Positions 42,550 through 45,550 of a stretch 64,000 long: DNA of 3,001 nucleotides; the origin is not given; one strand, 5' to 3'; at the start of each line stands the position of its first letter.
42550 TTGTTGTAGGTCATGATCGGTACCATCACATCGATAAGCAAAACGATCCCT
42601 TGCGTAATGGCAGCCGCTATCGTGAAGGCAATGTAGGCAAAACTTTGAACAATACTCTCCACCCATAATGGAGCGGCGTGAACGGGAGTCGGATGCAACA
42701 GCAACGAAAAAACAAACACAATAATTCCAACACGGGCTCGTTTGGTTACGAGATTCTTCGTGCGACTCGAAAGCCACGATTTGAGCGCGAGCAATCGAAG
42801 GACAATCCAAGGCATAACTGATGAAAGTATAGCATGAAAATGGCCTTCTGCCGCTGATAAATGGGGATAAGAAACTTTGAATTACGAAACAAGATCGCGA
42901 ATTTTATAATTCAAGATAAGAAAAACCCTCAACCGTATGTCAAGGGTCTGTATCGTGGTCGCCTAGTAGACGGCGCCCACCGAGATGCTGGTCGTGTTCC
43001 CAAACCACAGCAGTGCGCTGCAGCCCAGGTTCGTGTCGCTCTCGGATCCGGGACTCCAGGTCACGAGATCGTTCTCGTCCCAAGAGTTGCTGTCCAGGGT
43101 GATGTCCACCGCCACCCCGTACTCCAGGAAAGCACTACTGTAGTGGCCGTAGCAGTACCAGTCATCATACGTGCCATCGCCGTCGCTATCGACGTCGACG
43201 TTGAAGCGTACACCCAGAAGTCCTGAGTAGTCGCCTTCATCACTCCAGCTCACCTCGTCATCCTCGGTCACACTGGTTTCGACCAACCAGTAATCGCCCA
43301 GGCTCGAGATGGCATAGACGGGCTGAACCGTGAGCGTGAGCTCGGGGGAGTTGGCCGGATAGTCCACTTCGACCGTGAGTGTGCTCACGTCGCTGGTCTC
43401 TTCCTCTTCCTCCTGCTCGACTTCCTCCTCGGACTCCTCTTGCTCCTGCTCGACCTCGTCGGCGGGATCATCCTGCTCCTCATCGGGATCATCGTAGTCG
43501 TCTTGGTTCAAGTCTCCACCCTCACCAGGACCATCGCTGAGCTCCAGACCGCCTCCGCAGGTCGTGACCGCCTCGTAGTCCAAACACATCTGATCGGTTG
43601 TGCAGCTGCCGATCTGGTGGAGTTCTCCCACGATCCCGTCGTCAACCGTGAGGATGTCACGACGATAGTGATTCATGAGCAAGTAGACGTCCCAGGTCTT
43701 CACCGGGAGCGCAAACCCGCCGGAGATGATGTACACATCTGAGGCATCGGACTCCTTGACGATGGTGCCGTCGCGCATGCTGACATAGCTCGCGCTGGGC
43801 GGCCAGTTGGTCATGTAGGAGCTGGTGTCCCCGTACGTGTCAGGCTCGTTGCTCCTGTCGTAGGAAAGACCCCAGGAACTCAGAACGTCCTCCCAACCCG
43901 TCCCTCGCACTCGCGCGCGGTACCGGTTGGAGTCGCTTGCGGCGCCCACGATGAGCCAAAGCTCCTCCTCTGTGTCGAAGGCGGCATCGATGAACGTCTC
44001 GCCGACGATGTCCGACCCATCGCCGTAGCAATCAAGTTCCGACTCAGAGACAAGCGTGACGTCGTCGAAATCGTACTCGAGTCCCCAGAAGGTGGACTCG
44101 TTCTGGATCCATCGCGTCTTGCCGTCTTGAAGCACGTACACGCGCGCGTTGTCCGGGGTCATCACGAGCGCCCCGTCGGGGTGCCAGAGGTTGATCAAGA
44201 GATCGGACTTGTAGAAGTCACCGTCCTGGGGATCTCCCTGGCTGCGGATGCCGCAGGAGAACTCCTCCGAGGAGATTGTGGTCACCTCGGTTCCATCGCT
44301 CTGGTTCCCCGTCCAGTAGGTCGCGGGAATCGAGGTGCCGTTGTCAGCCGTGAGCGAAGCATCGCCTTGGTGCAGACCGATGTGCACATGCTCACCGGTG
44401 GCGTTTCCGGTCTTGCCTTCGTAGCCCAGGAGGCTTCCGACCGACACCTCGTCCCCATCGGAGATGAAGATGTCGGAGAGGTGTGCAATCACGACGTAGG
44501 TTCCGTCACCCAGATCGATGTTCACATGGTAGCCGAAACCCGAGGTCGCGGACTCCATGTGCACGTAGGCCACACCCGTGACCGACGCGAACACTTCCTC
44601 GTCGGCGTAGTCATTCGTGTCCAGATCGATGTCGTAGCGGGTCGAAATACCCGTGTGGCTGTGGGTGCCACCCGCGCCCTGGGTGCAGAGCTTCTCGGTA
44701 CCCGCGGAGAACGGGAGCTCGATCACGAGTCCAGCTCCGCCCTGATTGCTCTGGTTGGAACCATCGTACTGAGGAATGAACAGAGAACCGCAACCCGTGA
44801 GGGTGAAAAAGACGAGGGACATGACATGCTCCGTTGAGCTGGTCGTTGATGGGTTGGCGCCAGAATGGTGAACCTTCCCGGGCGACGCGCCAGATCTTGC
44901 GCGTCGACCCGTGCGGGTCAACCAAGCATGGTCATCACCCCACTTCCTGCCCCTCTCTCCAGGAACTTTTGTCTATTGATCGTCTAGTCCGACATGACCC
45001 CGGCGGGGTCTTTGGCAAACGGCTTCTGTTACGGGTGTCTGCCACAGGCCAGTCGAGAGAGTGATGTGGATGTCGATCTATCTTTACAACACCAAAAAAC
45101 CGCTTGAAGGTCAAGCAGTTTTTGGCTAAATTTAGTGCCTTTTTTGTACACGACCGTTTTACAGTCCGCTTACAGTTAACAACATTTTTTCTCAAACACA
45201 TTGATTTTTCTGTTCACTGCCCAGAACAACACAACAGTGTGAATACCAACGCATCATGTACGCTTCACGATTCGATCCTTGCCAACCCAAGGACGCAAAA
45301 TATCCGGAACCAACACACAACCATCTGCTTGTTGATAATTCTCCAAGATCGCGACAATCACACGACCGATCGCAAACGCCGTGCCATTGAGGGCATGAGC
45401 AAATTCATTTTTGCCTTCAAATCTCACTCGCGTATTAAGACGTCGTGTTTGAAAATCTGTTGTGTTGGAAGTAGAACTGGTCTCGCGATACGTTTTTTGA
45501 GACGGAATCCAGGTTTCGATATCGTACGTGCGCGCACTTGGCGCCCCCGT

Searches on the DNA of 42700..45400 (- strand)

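Call 15: search_rna_families(source=window, start=42700, end=45400, threshold=evalue, max_evalue=1)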
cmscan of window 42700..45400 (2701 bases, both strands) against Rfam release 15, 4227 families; matches with E-value up to 1: 1.
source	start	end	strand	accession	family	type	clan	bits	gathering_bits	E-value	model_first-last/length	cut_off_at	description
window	44679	44747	+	RF01127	sR42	Gene; snRNA; snoRNA; CD-box;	-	22.8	38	0.015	1-63/63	no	Small nucleolar RNA sR42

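Call 39: build_rna_model(alignment_id=A3, structure=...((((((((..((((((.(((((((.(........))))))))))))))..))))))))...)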
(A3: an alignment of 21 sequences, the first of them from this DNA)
Model R1 built from alignment A3 (21 sequences, 64 columns); structure: as given.
model positions 63; base pairs 22; branch points 0; effective number of sequences 7.92; information 0.889 bits per position. Calibrated on 0.2 Mb of random sequence (short: E-values are rough).
structure used (alignment columns):
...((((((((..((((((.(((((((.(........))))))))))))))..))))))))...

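Call 40: search_with_rna_model(model_id=R1, sources=[window, L001, L002, L004, L006, L007, L008, L009, L010, L011, L012, L013, L014, L015, L016, L017, L018, L019, L020, L021, L022, L023, L024, L025, L026, L027, L028, L029, L030, L031, L032, L033, L034, L035, L036, L037, L038, L039, L040, L041, L042, L043, L044, L045, L046, L047, L048, L049, L050, L051, L052, L053, L054, L055, L056, L057, L058, L059, L060, L061, L062, L063, L064, L065, L066, L067, L068, L069, L070, L071, L072, L073, L074, L075, L076, L077, L078, L079, L080, L081, L082, L083, L084], max_evalue=1, make_alignment=true)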
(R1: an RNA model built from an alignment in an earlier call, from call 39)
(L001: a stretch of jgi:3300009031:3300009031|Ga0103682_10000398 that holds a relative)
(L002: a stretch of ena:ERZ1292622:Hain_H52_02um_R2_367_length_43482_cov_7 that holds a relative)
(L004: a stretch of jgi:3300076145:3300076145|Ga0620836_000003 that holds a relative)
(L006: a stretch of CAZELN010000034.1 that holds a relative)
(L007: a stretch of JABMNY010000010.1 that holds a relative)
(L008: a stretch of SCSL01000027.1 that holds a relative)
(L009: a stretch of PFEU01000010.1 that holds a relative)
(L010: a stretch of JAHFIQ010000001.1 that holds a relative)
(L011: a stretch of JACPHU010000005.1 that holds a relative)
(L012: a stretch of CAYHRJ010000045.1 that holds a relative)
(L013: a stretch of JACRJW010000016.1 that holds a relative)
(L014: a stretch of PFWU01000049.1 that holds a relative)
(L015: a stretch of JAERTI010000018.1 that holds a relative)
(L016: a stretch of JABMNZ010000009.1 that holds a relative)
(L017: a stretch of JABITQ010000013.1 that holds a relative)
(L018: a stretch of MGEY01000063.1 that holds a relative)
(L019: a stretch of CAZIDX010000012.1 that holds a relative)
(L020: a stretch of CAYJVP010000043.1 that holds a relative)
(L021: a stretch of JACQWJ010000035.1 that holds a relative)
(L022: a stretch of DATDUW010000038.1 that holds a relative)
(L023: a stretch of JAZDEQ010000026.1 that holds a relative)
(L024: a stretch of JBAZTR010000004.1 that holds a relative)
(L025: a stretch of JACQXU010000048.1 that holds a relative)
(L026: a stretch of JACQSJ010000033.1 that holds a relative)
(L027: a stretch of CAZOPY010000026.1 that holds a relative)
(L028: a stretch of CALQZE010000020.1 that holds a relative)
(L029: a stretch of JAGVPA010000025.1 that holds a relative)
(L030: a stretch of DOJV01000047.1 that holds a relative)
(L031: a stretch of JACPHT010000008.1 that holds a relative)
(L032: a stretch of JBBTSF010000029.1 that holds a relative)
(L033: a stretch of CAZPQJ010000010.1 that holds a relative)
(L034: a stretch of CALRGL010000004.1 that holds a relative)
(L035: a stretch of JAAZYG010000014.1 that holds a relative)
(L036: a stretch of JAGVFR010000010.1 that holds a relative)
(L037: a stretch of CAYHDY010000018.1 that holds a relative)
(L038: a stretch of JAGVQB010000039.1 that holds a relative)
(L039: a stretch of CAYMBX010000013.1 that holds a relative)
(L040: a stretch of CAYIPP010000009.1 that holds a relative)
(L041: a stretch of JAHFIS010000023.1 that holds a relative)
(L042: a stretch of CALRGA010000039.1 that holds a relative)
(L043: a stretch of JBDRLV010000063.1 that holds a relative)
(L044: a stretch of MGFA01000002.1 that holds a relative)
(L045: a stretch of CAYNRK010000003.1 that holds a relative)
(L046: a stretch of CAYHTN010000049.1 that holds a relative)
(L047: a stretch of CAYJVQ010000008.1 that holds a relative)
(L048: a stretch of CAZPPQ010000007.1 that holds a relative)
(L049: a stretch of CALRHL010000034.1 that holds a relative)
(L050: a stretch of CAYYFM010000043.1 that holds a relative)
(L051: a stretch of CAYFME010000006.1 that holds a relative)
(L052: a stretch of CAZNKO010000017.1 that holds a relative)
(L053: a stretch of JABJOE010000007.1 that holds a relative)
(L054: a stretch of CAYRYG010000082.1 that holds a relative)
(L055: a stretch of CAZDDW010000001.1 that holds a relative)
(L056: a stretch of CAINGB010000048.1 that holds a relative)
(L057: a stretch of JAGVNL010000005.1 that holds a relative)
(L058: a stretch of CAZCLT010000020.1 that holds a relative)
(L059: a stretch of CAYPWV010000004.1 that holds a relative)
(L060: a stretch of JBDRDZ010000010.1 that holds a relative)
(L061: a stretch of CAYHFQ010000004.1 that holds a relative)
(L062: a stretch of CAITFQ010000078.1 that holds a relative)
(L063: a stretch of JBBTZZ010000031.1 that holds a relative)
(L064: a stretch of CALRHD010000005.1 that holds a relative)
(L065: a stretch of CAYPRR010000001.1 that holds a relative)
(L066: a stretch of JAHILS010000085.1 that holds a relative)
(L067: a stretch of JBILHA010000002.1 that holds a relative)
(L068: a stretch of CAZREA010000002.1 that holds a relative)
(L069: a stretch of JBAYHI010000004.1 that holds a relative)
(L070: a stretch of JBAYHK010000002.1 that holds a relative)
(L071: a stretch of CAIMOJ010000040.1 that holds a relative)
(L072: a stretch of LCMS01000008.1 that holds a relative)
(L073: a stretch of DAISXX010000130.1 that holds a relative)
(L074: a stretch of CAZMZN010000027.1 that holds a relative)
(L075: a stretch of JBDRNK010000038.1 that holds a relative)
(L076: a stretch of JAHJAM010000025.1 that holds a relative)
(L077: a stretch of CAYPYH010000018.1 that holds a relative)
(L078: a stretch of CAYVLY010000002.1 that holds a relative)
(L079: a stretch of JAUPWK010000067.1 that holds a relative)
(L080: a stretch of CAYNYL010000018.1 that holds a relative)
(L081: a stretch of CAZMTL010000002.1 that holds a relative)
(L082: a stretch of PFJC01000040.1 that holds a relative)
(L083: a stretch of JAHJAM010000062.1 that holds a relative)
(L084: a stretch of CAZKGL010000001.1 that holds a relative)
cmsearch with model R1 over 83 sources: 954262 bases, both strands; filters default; matches with E-value up to 1: 83.
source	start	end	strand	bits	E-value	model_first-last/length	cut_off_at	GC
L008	5877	5939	+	81.2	2.2e-18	1-63/63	no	0.62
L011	5853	5915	+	80.6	3.2e-18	1-63/63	no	0.68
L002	1688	1750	+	80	4.8e-18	1-63/63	no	0.65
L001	9763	9825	+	78.3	1.4e-17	1-63/63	no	0.65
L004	9895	9957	+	77.9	1.8e-17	1-63/63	no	0.65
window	44864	44926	-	76.9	3.2e-17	1-63/63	no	0.65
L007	3437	3499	+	76.1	5.5e-17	1-63/63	no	0.7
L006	230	292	+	75.5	7.7e-17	1-63/63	no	0.65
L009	5855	5917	+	73.4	2.8e-16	1-63/63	no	0.7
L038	2701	2764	+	71.1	1.2e-15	1-63/63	no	0.62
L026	82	144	+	70.6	1.6e-15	1-63/63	no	0.68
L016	5835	5897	+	70.2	2.1e-15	1-63/63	no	0.6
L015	5838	5900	+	66.4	2.2e-14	1-63/63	no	0.71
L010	5834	5896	+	66.3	2.4e-14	1-63/63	no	0.6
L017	5851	5913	+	66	3e-14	1-63/63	no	0.6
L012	5114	5176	+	63.7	1.2e-13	1-63/63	no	0.62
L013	5832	5894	+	63.7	1.2e-13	1-63/63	no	0.62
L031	5749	5812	+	63.6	1.3e-13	1-63/63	no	0.69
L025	4570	4633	+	63.2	1.6e-13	1-63/63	no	0.66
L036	5502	5565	+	61.4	5e-13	1-63/63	no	0.61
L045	5743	5807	+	60.6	8.7e-13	1-63/63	no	0.63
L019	5857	5917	+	59.7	1.5e-12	1-63/63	no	0.61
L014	5884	5946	+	56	1.4e-11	1-63/63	no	0.54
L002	1688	1750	-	51.4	2.7e-10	1-63/63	no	0.65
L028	1566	1627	+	50.8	3.9e-10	1-63/63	no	0.63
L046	2539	2601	+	49.7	7.7e-10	1-63/63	no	0.62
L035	3627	3690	+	49.4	8.8e-10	1-63/63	no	0.52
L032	3119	3181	+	49.3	9.9e-10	1-63/63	no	0.6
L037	3164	3225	+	48.3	1.8e-09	1-63/63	no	0.56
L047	5899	5962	+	47.1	3.7e-09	1-63/63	no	0.62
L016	5835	5897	-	46.6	5e-09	1-63/63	no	0.6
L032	3119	3181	-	46.4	5.9e-09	1-63/63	no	0.6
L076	5757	5819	+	45.5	1e-08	1-63/63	no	0.59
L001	9763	9825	-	42.1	8.7e-08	1-63/63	no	0.65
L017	5851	5913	-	41.7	1.1e-07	1-63/63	no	0.6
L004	9895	9957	-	40.9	1.7e-07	1-63/63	no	0.65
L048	5738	5799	+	39.4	4.7e-07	1-63/63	no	0.69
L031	5749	5812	-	38.2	9.7e-07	1-63/63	no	0.69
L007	3437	3499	-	38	1.1e-06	1-63/63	no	0.7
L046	2539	2601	-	37.8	1.2e-06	1-63/63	no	0.62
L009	5855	5917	-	37.1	1.9e-06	1-63/63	no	0.7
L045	5743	5807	-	36.8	2.2e-06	1-63/63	no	0.63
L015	5838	5900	-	36.6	2.6e-06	1-63/63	no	0.71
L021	5834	5897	+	36.3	3.2e-06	1-63/63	no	0.66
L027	2711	2773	+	36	3.7e-06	1-63/63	no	0.68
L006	230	292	-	35.7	4.6e-06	1-63/63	no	0.65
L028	1566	1627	-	35.6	4.8e-06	1-63/63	no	0.63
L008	5877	5939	-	35.3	5.8e-06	1-63/63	no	0.62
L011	5853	5915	-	35.2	6.2e-06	1-63/63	no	0.68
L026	82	144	-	34.9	7.5e-06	1-63/63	no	0.68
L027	2711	2773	-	34.4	1e-05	1-63/63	no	0.68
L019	5857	5917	-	34.2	1.2e-05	1-63/63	no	0.61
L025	4570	4633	-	33.4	1.9e-05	1-63/63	no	0.66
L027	4164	4226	+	32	4.7e-05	1-63/63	no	0.65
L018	5856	5918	+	31.4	6.7e-05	1-63/63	no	0.56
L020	4679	4742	+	31.1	8.1e-05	1-63/63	no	0.67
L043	3614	3676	-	30.6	0.00011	1-63/63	no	0.56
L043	3614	3676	+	29.5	0.00022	1-63/63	no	0.56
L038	2701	2764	-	28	0.00054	1-63/63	no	0.62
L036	5502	5565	-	27.7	0.00067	1-63/63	no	0.61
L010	5834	5896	-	26.4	0.0015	1-63/63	no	0.6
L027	4164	4226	-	26.3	0.0016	1-63/63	no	0.65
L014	5884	5946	-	25.8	0.0022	1-63/63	no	0.54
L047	5899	5962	-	25.7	0.0023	1-63/63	no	0.62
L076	5757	5819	-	23.5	0.0091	1-63/63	no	0.59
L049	5762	5796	+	22.2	0.02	1-63/63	no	0.54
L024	5229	5272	+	22.1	0.022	10-54/63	no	0.7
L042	3778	3812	+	22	0.024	1-63/63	no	0.51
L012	5114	5176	-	21.6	0.031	1-63/63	no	0.62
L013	5832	5894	-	21.6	0.031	1-63/63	no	0.62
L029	5807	5850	+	20.7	0.054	10-54/63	no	0.68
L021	5834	5897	-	20.4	0.062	1-63/63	no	0.66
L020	4683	4742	-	20.3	0.067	1-63/63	no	0.68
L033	5844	5888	+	19.6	0.11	10-54/63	no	0.69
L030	5865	5920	-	18.9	0.16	1-63/63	no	0.71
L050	5762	5796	+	18.5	0.21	1-63/63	no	0.6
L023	1514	1569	+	18.2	0.24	1-63/63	no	0.75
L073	1881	1915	+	17.7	0.35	1-63/63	no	0.63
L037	3164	3225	-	17.5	0.4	1-63/63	no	0.56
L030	5871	5915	+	17.4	0.41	10-54/63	no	0.69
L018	5856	5918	-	17.1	0.51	1-63/63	no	0.56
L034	5853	5889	+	16.5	0.71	14-50/63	no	0.65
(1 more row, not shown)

Alignment A4: 83 matches aligned to the model, 77 columns, each read 5' to 3' on its own strand. Consensus structure (alignment columns), stored with it:
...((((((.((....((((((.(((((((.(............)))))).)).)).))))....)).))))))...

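Call 54: search_with_rna_model(model_id=R1, sources=[L085, L086, L087, L088, L089, L090, L091, L092, L093, L094, L095, L096, L097, L098, L099, L100, L101, L102, L103, L104, L105, L106, L107, L108, L109, L110, L111, L112, L113, L114, L115, L116, L117, L118, L119, L120, L121, L122, L123, L124, L125, L126, L127, L128, L129, L130, L131, L132, L133, L134, L135, L136, L137, L138, L139, L140, L141, L142, L143, L144, L145, L146, L147, L148, L149, L150, L151, L152, L153, L154, L155, L156, L157, L158, L159], max_evalue=0.001)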
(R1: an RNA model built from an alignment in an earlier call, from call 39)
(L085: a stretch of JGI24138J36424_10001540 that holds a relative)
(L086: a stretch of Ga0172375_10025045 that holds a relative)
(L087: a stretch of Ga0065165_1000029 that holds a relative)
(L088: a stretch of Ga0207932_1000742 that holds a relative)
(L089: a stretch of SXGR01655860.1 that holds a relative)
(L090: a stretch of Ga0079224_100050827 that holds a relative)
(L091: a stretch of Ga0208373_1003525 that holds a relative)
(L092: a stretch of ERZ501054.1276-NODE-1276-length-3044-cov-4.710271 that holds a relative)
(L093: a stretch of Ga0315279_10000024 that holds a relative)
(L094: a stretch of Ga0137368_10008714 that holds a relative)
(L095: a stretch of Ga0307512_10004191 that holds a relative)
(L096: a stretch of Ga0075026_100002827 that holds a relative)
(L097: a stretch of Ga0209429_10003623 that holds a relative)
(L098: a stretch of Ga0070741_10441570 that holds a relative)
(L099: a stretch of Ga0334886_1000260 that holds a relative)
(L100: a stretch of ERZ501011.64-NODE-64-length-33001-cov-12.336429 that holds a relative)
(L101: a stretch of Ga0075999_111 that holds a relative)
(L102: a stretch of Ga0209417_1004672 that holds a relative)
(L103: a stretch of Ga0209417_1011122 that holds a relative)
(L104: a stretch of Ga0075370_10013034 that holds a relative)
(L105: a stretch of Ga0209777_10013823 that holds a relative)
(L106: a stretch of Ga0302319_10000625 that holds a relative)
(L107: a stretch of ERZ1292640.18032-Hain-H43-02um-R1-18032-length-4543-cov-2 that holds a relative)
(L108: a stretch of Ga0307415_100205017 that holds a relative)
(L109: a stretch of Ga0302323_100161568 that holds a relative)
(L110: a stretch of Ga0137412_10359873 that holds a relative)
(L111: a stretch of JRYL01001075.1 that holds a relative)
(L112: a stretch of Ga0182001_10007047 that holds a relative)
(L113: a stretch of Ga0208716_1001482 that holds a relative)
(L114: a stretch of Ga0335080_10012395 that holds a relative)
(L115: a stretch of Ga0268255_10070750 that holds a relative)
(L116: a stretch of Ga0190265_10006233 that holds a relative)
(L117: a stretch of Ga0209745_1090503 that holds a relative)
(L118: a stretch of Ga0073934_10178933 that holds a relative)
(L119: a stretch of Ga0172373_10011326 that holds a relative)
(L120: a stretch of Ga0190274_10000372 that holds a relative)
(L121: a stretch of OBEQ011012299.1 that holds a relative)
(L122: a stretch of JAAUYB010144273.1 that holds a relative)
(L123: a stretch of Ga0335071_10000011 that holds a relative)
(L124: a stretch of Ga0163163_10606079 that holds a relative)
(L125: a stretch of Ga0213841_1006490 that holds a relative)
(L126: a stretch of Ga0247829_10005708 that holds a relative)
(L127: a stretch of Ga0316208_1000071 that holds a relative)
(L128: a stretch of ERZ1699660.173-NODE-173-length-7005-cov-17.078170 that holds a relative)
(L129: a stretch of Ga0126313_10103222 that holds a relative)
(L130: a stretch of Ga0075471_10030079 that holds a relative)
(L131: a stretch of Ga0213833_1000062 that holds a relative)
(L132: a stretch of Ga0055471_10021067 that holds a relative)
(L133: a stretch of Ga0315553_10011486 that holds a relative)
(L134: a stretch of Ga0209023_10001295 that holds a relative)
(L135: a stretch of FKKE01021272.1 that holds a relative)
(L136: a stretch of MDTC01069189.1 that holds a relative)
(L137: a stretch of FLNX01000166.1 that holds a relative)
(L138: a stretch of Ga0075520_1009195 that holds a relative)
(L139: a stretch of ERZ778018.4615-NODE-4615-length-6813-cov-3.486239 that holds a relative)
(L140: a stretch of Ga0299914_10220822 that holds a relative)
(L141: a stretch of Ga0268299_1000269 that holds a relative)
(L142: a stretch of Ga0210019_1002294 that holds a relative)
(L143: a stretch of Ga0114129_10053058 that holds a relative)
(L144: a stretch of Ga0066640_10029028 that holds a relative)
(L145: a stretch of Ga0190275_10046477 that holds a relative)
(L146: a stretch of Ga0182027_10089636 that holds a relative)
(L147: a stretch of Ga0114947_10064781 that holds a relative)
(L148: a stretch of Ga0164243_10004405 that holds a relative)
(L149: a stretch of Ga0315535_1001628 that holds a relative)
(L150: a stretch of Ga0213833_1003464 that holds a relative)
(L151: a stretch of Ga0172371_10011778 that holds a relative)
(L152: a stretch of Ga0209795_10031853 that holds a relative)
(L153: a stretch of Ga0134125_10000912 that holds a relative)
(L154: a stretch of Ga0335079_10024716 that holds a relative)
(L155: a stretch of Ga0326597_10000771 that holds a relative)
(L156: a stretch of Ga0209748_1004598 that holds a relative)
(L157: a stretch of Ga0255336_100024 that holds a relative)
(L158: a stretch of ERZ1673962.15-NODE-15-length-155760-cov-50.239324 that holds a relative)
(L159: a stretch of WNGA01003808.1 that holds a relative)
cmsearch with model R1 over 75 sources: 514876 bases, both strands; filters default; matches with E-value up to 0.001: 22.
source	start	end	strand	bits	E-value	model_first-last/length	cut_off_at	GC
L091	5681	5743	-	82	7.3e-19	1-63/63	no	0.67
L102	10344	10406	-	82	7.3e-19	1-63/63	no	0.67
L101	2866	2928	+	78.3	7.5e-18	1-63/63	no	0.65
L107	2927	2989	-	76.5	2.3e-17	1-63/63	no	0.65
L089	7490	7552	-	74.8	6.7e-17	1-63/63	no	0.67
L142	4086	4148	-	73.4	1.5e-16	1-63/63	no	0.7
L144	919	981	-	64.9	3.2e-14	1-63/63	no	0.68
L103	2428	2491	+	61.4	2.7e-13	1-63/63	no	0.61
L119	3378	3441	+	47.9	1.2e-09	1-63/63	no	0.59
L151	6196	6259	+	47.9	1.2e-09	1-63/63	no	0.59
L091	5681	5743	+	45.8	4.7e-09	1-63/63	no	0.67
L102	10344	10406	+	45.8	4.7e-09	1-63/63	no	0.67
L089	7490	7552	+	42.8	2.9e-08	1-63/63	no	0.67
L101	2866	2928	-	42.1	4.7e-08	1-63/63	no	0.65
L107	2927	2989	+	39.8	1.9e-07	1-63/63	no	0.65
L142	4086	4148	+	37.1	1e-06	1-63/63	no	0.7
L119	3378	3441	-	35.1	3.6e-06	1-63/63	no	0.59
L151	6196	6259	-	35.1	3.6e-06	1-63/63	no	0.59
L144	919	978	+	29.1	0.00015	1-63/63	no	0.68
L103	2428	2491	-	27.7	0.00036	1-63/63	no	0.61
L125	561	623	+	26.2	0.00091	1-63/63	no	0.6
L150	8811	8873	+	26.2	0.00091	1-63/63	no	0.6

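Call 73: search_rna_families(sources=[L038, L001, L014, L028, L035], threshold=evalue, max_evalue=0.1)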
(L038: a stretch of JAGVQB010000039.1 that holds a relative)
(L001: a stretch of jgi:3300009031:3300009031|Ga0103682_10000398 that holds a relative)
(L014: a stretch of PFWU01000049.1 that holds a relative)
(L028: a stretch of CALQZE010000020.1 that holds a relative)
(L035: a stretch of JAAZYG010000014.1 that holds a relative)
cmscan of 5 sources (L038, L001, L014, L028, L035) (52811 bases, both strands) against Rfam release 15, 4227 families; matches with E-value up to 0.1: 1.
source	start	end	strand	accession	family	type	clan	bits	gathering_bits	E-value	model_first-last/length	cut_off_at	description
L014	1869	1913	+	RF01068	Guanidine-II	Cis-reg; riboswitch;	-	28.5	32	0.081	1-48/48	no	Guanidine-II riboswitch aptamer (mini-ykkC)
